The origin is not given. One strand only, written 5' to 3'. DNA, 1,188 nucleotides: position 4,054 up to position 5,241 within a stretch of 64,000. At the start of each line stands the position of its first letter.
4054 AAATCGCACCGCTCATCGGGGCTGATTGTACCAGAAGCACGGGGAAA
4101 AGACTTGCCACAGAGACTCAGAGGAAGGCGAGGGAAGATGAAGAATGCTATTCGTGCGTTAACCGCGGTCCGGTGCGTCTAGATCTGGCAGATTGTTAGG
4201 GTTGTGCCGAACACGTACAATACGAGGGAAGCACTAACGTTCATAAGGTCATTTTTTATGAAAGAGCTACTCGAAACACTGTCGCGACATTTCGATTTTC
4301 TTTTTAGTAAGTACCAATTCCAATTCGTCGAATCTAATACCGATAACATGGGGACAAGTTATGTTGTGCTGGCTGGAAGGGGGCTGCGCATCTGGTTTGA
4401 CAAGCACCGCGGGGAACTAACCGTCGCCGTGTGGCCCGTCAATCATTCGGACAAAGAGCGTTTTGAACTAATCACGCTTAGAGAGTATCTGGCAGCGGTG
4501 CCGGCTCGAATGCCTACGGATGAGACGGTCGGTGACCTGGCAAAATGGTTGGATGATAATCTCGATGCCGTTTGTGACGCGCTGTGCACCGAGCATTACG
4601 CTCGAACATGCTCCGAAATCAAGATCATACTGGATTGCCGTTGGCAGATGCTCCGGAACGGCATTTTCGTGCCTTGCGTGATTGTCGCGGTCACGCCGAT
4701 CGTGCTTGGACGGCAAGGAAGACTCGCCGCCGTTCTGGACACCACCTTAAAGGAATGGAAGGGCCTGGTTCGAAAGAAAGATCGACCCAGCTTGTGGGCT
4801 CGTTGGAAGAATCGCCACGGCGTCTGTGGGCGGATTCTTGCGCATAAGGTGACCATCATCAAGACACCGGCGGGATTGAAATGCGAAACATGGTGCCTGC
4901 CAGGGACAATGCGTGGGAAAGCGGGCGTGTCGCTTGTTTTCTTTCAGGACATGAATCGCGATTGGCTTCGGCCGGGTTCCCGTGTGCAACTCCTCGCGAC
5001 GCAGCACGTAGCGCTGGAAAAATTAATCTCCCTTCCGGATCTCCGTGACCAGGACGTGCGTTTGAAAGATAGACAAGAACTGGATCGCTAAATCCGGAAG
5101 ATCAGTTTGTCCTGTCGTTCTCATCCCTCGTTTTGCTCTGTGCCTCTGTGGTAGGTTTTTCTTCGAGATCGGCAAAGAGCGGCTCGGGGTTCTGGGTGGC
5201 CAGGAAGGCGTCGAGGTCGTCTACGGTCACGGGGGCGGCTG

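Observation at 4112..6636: dcw cluster lacks murD, and a low-GC opposite-strand ORF is inserted between ftsW and murG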

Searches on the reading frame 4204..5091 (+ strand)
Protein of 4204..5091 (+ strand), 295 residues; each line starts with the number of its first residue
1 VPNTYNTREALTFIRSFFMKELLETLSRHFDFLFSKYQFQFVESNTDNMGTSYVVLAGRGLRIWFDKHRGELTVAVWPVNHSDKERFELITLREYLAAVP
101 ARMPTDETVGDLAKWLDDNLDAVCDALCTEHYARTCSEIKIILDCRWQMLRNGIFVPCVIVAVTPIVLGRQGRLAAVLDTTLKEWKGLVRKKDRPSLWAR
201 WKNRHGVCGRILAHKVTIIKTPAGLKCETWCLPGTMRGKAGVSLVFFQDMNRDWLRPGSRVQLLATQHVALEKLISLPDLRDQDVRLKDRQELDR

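Call 8: search_protein_families(library=pfam, proteins=[window:4204-5091:+], max_evalue=0.01)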
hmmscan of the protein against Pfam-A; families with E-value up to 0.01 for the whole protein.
window:4204-5091:+ (295 aa): 0 families

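Call 10: search_protein_families(library=ncbifam, proteins=[window:4204-5091:+], max_evalue=0.001)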
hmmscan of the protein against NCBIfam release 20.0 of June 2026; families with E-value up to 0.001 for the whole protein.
window:4204-5091:+ (295 aa): 0 families

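Call 12: find_homologous_proteins(query=window:4204-5091:+, max_evalue=0.01)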
Query window:4204-5091:+ (295 aa): 1 proteins with E <= 0.01 among 1652 candidates.
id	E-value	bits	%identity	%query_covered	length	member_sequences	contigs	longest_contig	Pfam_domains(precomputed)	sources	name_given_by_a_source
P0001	3.0e-188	642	100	94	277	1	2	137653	-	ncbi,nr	ncbi:MAG: hypothetical protein LLG01_01415 [Planctomycetaceae bacterium]|nr:hypothetical protein [Pl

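Call 17: search_protein_families(library=padloc, proteins=[window:4258-5091:+], max_evalue=0.1)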
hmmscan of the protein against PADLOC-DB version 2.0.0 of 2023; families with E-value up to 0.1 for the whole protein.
window:4258-5091:+ (277 aa): 0 families

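Call 18: search_protein_families(library=pfam, proteins=[window:4258-5091:+], max_evalue=1)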
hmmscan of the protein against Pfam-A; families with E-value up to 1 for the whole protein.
window:4258-5091:+ (277 aa): 1 family
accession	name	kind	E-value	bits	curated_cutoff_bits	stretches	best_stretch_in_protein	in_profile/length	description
PF22701.2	Mala_s_1-like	-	0.072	13.3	27.5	1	12-41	79-108/195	Mal s 1 allergenic protein-like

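Call 19: search_protein_families(library=phrogs, proteins=[window:4258-5091:+, window:4204-5091:+], max_evalue=1)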
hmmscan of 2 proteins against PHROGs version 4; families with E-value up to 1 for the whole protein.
window:4258-5091:+ (277 aa): 2 families
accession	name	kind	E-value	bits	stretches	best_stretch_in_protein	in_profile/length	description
phrog_22307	-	unknown function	0.3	11.7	0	216-241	136-162/191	-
phrog_22714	-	unknown function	0.51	11.2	0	85-102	9-26/39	-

window:4204-5091:+ (295 aa): 2 families
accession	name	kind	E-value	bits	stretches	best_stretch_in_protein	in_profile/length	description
phrog_22307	-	unknown function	0.31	11.7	0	234-259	136-162/191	-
phrog_22714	-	unknown function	0.6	11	0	103-120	9-26/39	-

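Call 30: predict_structure(protein=window:4258-5091:+)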
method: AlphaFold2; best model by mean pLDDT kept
length: 277 residues; sequences in the alignment: 1
mean_pLDDT: 36.3   pTM: 0.26
mean pLDDT of the five models: 36.3, 32.4, 32.2, 31.8, 29.5
residues with pLDDT >= 90: 0; 70-90: 0; 50-70: 33; < 50: 244
segments of 3 or more residues with pLDDT < 50: 1-4, 7-15, 30-34, 50-96, 104-106, 108-277
pLDDT, mean of each block of 10 residues (from residue 1): 49 48 54 51 51 41 32 34 39 45 48 38 42 33 25 26 28 27 28 27 29 30 32 31 32 28 34 33
secondary structure, 60 per line:
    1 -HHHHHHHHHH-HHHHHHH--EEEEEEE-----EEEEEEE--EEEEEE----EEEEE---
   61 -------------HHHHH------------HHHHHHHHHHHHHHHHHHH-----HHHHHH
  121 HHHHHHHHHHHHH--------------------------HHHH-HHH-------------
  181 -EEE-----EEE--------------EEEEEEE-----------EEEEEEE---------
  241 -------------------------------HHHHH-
elements in order: H2-11 H13-19 E22-28 E34-40 E43-48 E53-57 H74-78 H91-109 H115-133 H160-163 E182-184 E190-192 E207-213 E225-231 H272-276

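Call 31: search_protein_representatives(protein=window:4204-5091:+)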
Query: 295 residues. Proteins with E-value up to 0.001 (for the whole library): 5; up to 1e-10: 2; up to 1e-30: 1. The best 5 are listed.
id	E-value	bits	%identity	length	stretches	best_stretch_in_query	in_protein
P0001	9.5e-189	642.2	100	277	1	19-295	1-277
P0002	5.2e-12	61.9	36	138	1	19-135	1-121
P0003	2.1e-06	43.5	33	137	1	171-284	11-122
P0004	5.6e-04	35.5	27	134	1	19-140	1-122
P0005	7.5e-04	35.1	25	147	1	22-140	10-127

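Call 33: search_protein_families(library=pfam, proteins=[P0002, P0003, P0004, P0005], max_evalue=1)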
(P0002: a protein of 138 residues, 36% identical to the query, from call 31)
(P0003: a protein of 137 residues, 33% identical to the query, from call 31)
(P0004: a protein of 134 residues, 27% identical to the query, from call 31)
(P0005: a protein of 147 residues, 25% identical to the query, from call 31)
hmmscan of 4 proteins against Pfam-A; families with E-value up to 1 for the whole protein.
P0002 (138 aa): 0 families

P0003 (137 aa): 0 families

P0004 (134 aa): 1 family
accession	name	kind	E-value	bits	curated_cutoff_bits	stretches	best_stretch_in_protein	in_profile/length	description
PF20543.3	CowN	-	0.032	15.2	27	1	81-127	50-92/94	N2-fixation sustaining protein CowN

P0005 (147 aa): 1 family
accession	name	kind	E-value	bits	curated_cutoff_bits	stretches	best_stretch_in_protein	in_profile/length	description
PF06580.19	His_kinase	-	0.15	12.8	25.2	1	100-131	12-46/81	Histidine kinase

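Call 34: find_encoding_contigs(protein=P0003, flank=6000, max_places=6)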
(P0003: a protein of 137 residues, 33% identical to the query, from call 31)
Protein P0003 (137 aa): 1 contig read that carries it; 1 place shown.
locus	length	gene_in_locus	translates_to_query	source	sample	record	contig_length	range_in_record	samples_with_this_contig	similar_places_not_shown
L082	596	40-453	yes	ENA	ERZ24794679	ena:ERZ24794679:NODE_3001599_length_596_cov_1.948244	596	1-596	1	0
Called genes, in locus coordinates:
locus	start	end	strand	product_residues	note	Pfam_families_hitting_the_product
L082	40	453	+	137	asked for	-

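Call 35: find_encoding_contigs(protein=P0002, flank=6000, max_places=6)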
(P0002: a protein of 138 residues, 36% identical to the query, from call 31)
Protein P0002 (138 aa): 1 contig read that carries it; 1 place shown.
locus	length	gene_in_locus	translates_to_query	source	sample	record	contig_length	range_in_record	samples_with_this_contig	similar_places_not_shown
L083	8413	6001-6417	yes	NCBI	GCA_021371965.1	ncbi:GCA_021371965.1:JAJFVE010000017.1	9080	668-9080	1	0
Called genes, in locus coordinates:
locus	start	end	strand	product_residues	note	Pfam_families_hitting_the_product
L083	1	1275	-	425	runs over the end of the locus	-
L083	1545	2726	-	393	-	PF00155:Aminotran_1_2, PF01212:Beta_elim_lyase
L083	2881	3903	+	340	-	PF01408:GFO_IDH_MocA, PF22725:GFO_IDH_MocA_C3, PF02894:GFO_IDH_MocA_C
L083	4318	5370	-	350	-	PF01095:Pectinesterase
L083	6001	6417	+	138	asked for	-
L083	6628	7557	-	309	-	PF03781:FGE-sulfatase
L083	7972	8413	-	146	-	PF07589:PEP_exosort_dom (weak)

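Call 47: find_encoding_contigs(protein=P0001, flank=10000, max_places=4)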
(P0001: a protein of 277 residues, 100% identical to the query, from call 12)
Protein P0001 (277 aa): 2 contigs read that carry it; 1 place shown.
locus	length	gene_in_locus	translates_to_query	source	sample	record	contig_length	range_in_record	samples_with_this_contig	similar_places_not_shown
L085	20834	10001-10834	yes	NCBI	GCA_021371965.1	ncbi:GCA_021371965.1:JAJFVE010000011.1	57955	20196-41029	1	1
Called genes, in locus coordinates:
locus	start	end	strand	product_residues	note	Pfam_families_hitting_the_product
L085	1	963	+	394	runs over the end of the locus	PF03065:Glyco_hydro_57, PF01522:Polysacc_deac_1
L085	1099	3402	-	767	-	PF04945:YHS, PF19335:HMBD, PF00122:E1-E2_ATPase, PF00702:Hydrolase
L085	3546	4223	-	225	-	-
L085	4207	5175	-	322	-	-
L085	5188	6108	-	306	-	PF01820:Dala_Dala_lig_N, PF02655:ATP-grasp_3 (weak), PF08443:RimK (weak), PF07478:Dala_Dala_lig_C, PF13535:ATP-grasp_4 (weak)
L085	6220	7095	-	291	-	PF01565:FAD_binding_4, PF02873:MurB_C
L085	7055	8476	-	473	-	PF01225:Mur_ligase, PF08245:Mur_ligase_M, PF02875:Mur_ligase_C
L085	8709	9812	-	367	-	PF03033:Glyco_transf_28, PF04101:Glyco_tran_28_C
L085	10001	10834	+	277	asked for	-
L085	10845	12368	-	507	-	PF01098:FTSW_RODA_SPOVE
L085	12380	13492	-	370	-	PF00953:Glycos_transf_4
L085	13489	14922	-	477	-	PF01225:Mur_ligase (weak), PF08245:Mur_ligase_M, PF02875:Mur_ligase_C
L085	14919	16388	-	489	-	PF01225:Mur_ligase (weak), PF08245:Mur_ligase_M, PF02875:Mur_ligase_C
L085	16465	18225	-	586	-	PF03717:PBP_dimer (weak), PF00905:Transpeptidase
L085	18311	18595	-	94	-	-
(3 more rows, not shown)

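Call 91: search_solved_structures(query=P0001, max_evalue=10)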
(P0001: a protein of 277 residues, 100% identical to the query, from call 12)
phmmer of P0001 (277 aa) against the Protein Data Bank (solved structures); distinct sequences matched with E-value up to 10: 2.
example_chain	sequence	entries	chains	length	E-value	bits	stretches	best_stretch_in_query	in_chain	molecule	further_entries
7ocl_A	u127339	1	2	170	1.7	11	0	187-213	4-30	Hepatocyte growth factor alpha chain,Hepatocyte growth factor alpha chain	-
7ocm_A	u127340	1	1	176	1.9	10.9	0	187-213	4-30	Hepatocyte growth factor alpha chain,Hepatocyte growth factor alpha chain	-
